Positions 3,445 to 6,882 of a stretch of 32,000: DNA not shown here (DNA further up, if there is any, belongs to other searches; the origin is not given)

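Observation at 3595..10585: Zorya type I-like anti-phage operon: MotA-like with long tail, MotB/OmpA-like, unknown protein, SNF2-Mrr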

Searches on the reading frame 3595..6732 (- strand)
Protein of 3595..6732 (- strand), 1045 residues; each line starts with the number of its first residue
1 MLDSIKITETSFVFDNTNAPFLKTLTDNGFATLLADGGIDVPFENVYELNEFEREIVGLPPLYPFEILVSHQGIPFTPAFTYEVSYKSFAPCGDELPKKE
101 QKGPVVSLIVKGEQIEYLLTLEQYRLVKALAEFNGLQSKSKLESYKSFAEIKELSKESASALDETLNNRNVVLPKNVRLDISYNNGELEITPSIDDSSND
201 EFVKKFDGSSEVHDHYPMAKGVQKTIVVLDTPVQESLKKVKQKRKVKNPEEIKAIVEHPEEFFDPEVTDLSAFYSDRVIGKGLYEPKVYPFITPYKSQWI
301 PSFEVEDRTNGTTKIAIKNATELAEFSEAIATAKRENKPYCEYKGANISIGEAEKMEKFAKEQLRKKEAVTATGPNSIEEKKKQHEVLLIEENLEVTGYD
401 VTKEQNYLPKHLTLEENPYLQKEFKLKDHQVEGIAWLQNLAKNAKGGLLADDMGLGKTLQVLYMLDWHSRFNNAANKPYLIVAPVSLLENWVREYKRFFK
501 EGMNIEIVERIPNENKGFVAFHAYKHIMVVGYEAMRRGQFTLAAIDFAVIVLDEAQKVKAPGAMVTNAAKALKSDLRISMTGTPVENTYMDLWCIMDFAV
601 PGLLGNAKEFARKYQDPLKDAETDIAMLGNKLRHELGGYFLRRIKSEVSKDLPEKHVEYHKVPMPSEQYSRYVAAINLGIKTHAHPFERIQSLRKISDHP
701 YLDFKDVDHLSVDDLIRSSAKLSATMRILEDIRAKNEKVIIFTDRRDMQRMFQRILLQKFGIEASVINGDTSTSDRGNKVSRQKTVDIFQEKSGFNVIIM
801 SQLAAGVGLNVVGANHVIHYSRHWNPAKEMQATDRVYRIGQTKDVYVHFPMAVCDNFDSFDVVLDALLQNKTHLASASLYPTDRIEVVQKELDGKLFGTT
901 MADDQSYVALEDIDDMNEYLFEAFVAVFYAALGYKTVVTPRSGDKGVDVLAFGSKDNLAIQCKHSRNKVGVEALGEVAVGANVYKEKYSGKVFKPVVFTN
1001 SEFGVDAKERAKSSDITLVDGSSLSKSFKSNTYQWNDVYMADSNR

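Call 3: search_protein_families(library=padloc, proteins=[window:3595-6732:-], max_evalue=0.01)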
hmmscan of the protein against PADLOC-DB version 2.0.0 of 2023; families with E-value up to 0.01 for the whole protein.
window:3595-6732:- (1045 aa): 40 families (the best 25 are shown)
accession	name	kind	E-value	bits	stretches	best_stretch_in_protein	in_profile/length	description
PDLC00631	ZorD1|ZorD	-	0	1387.7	1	3-1038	4-1070/1071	"SWI2/SNF2 helicase, Mrr-like nuclease"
PDLC00632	ZorD1|ZorD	-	1.4e-193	643.8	3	526-886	717-1087/1101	"SWI2/SNF2 helicase, Mrr-like nuclease"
PDLC00633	ZorD1|ZorD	-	1.7e-175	583.7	1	41-897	77-902/908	"SWI2/SNF2 helicase, Mrr-like nuclease"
PDLC00627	ZorD1|ZorD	-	5.4e-168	558.9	2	526-882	608-992/1006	"SWI2/SNF2 helicase, Mrr-like nuclease"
PDLC00628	ZorD1|ZorD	-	5.1e-167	555.7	2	316-1038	412-1149/1171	"SWI2/SNF2 helicase, Mrr-like nuclease"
PDLC00629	ZorD1|ZorD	-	6.2e-167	555.4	1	34-909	67-981/1012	"SWI2/SNF2 helicase, Mrr-like nuclease"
PDLC00634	ZorD1|ZorD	-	2.6e-158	526.9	2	197-884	252-974/1208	"SWI2/SNF2 helicase, Mrr-like nuclease"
PDLC02854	DpdE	-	2.7e-116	387.7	2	267-882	421-1065/1083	DpdE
PDLC00630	ZorD1|ZorD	-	1.5e-92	309.5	2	526-1002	269-769/817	"SWI2/SNF2 helicase, Mrr-like nuclease"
PDLC02842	DpdE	-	5.3e-76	254.2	1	426-879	702-1151/1176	DpdE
PDLC02849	DpdE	-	1.9e-58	196.4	1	425-848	400-806/857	DpdE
PDLC02850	DpdE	-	9.9e-58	193.9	1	411-849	790-1216/1282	DpdE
PDLC02845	DpdE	-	7.4e-55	184.3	1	425-876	843-1270/1293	DpdE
PDLC02851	DpdE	-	1.8e-54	183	1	425-848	597-1008/1055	DpdE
PDLC02848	DpdE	-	1.9e-39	133.3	1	410-675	341-597/856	DpdE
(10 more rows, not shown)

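Call 4: search_protein_families(library=pfam, proteins=[window:3595-6732:-], max_evalue=0.01)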
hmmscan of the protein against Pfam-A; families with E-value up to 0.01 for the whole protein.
window:3595-6732:- (1045 aa): 5 families
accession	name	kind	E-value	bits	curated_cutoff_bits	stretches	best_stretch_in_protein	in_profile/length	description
PF00176.29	SNF2-rel_dom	-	3.6e-54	184.3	24.9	1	429-702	1-290/290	SNF2-related domain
PF04471.18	Mrr_cat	-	3.1e-18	66.4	21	1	913-1026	1-113/115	Restriction endonuclease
PF00271.37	Helicase_C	-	3.4e-17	63.1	23.5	1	723-840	4-110/110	Helicase conserved C-terminal domain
PF04851.21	ResIII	-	3.6e-11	43.7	22.5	1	424-585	2-163/164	Type III restriction enzyme, res subunit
PF18766.7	SWI2_SNF2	-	0.00043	20.4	26.7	0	444-587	18-158/221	SWI2/SNF2 ATPase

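Call 24: search_solved_structures(query=window:3595-6732:-, max_evalue=1e-10, show_alignments=0)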
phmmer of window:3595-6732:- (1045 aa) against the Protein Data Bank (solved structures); distinct sequences matched with E-value up to 1e-10: 81 (the best 60 are shown).
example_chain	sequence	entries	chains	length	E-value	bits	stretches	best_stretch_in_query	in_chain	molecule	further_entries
8qy7_A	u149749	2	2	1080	1.7e-110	373.6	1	266-883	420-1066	DEAD/DEAH box helicase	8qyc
1z63_A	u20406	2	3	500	9.4e-66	225.5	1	418-861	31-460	Helicase of the snf2/rad54 family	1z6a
6iro_L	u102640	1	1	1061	1.3e-50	175.3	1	423-856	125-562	ISWI chromatin-remodeling complex ATPase ISW1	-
6jyl_K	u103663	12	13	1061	2.1e-50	174.7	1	423-856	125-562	ISWI chromatin-remodeling complex ATPase ISW1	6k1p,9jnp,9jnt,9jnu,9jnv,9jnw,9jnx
7x3t_V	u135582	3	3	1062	2.1e-50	174.7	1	423-856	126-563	ISWI chromatin-remodeling complex ATPase ISW1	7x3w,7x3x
9lj2_K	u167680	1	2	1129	2.4e-50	174.5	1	423-856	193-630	ISWI chromatin-remodeling complex ATPase ISW1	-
6ne3_W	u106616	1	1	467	3.4e-50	174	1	414-848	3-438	SWI/SNF-related matrix-associated actin-dependent regulator of chromatin subfamily A membe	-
8v4y_W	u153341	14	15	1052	5.2e-50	173.4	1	414-848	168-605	SWI/SNF-related matrix-associated actin-dependent regulator of chromatin subfamily A membe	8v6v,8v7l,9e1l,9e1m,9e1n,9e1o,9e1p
5jxr_A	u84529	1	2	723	1.2e-49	172.1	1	415-856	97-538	Chromatin-remodeling complex ATPase-like protein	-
6pwf_K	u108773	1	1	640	4.1e-49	170.4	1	418-856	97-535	chromatin remodeling factor ISWI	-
8he5_O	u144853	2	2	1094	7.9e-49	169.5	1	525-851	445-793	DNA repair protein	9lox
7ux9_P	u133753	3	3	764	4e-48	167.1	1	318-848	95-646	ATP-dependent DNA helicase DDM1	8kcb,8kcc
8wh5_K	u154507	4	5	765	4e-48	167.1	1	318-848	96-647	ATP-dependent DNA helicase DDM1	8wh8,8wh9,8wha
8j90_K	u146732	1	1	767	4.1e-48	167.1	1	318-848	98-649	ATP-dependent DNA helicase DDM1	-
8skz_A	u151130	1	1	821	2e-47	164.8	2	318-668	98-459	ATP-dependent DNA helicase DDM1,Lymphoid-specific helicase chimera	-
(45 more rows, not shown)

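Call 32: search_protein_families(library=ncbifam, proteins=[window:3595-6732:-], max_evalue=0.01)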
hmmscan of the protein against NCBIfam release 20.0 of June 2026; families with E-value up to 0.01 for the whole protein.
window:3595-6732:- (1045 aa): 10 families
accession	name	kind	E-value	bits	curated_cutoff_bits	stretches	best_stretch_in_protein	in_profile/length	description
NF041790.1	anti-phage_ZorD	equivalog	9.3e-154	513.8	1500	3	525-850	704-1035/1035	type I Zorya anti-phage system protein ZorD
NF058637.1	helic_SCO1167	equivalog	8e-87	292.2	1200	1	339-879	388-910/932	SCO1167/SCO6262 family helicase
NF053675.1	pilus_reg_Snf2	equivalog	6.9e-58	196.6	1100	1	401-848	557-981/1029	pilus expression-regulating Snf2 family helicase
NF038318.1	DISARM_DrmD_b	equivalog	2.6e-21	75.5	950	2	410-655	11-266/868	DISARM system SNF2-like helicase DrmD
NF042964.1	phospholipD_antiphage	equivalog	2.6e-13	49.2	1100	2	395-498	200-300/895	phospholipase D-like domain-containing anti-phage protein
NF003426.0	PRK04914.1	equivalog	4.3e-13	48.4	576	2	634-852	411-604/959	RNA polymerase-associated protein RapA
NF038317.1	DISARM_DrmD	equivalog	2.8e-11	42.5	610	1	730-866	500-638/1021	DISARM system SNF2-like helicase DrmD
NF041062.1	DpdE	equivalog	6.8e-10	37.5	500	2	716-839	523-639/1048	protein DpdE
NF002340.1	PRK01297.1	equivalog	2.9e-07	29.6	564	1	725-842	236-340/372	ATP-dependent RNA helicase RhlB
NF058636.1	helic_sll1366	equivalog_domain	2e-05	23.5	550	1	425-457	557-589/589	sll1366 family intein-prone helicase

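Call 34: find_related_loci(query=window:3595-6732:-, collection=genome_contigs, flank=10000)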
Query window:3595-6732:- (1045 aa) in genome_contigs; peptide patterns used: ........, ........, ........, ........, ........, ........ (x = any residue, [..] = any of these).
65 stretches matched a pattern; 5 encode a relative of the query (tblastn E <= 1e-3); 5 distinct loci.
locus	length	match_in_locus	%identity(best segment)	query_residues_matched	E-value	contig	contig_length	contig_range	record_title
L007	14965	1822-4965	73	1-1045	0e+0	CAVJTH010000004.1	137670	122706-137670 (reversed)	Senegalimassilia sp. isolate H07619-L1_cleanbin_000015 genome assembly, contig: Spades_H07619-L1_contig_29, whole genome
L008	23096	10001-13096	56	22-1045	0e+0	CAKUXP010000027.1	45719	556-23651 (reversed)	MAG: uncultured Fibrobacter sp. isolate REFINED_METABAT215_TOP10_CONTIGS_1500_ASSEMBLY_K77_MERGED__Hadza_MoBio_hadza-A-D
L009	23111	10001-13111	50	22-1045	0e+0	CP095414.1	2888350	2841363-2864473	Bacteroidales bacterium F22 chromosome, complete genome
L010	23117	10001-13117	55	4-1045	0e+0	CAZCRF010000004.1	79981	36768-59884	MAG TPA_asm: uncultured Fibrobacter sp. isolate SRP225648_co1_158 genome assembly, contig: NODE_419_length_79981_cov_13.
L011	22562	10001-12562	44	42-887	0e+0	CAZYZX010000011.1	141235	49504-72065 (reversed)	MAG TPA_asm: uncultured Melioribacteraceae bacterium isolate binchicken_co135_200 genome assembly, contig: NODE_272_leng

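Call 84: find_related_loci(query=A6, collection=metagenome_contigs, flank=9000)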
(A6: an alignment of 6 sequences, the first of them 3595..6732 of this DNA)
Query A6 (1045 aa) in metagenome_contigs; peptide patterns used: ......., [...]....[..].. (x = any residue, [..] = any of these).
600 stretches matched a pattern (row limit reached: there are more); 529 encode a relative of the query (tblastn E <= 1e-3); the best 80 are kept; 80 distinct loci.
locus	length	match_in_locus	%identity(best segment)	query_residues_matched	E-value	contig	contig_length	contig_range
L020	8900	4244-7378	97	1-1045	0e+0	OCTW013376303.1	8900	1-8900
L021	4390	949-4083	87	1-1045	0e+0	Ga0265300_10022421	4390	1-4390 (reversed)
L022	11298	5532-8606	56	21-1045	0e+0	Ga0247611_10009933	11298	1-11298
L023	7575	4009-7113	52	12-1045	0e+0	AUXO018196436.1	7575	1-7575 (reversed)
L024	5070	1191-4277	47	22-1045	0e+0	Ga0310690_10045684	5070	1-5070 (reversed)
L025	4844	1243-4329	48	22-1045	0e+0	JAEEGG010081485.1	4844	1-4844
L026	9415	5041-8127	47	22-1045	0e+0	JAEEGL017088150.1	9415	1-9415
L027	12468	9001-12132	44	22-1045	0e+0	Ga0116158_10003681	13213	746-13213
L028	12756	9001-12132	43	22-1045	0e+0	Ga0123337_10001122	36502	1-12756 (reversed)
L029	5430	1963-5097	43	21-1045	0e+0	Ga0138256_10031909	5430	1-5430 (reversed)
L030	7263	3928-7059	43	22-1045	0e+0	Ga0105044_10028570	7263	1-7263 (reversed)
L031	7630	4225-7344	43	27-1045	0e+0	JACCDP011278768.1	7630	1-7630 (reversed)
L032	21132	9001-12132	43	22-1045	0e+0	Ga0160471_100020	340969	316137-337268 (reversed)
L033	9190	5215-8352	42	22-1045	0e+0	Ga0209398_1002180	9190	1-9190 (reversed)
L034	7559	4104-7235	43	22-1045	0e+0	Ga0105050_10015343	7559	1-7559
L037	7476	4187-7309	43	25-1045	0e+0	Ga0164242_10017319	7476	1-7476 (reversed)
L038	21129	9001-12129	43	22-1045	0e+0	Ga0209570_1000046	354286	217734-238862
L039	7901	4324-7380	43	22-1026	0e+0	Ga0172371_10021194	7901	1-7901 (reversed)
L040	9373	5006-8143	43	22-1045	0e+0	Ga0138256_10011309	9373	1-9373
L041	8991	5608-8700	42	22-1045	0e+0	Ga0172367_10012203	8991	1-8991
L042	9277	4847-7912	43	45-1045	0e+0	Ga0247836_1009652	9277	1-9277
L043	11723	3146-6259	42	22-1045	0e+0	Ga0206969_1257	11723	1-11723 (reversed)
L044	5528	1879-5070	41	5-1045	0e+0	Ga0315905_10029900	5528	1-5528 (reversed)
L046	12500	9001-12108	42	22-1045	0e+0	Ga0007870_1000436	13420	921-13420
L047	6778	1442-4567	42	22-1045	0e+0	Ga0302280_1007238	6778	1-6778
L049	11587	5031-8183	42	22-1045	0e+0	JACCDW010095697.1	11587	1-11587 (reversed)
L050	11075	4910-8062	42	22-1045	0e+0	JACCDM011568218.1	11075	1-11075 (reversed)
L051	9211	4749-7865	41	22-1045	0e+0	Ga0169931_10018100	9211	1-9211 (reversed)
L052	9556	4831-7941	41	22-1045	0e+0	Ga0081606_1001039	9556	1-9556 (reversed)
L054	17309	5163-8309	42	21-1045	0e+0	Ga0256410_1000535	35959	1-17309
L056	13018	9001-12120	42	22-1045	0e+0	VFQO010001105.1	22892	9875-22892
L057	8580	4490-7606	41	22-1045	0e+0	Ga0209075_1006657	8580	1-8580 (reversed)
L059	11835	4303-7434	42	22-1045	0e+0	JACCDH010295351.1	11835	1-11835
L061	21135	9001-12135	42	22-1045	0e+0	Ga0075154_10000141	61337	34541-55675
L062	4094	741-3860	41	22-1045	0e+0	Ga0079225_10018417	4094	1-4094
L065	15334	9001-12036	42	22-1026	0e+0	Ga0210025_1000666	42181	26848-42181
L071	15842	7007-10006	42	49-1026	0e+0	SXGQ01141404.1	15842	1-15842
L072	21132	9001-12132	43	22-1045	0e+0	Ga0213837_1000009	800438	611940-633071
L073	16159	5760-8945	40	22-1045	0e+0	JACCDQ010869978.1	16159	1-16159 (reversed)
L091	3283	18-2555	46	223-1045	0e+0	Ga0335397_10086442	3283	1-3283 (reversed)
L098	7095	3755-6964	40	21-1045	0e+0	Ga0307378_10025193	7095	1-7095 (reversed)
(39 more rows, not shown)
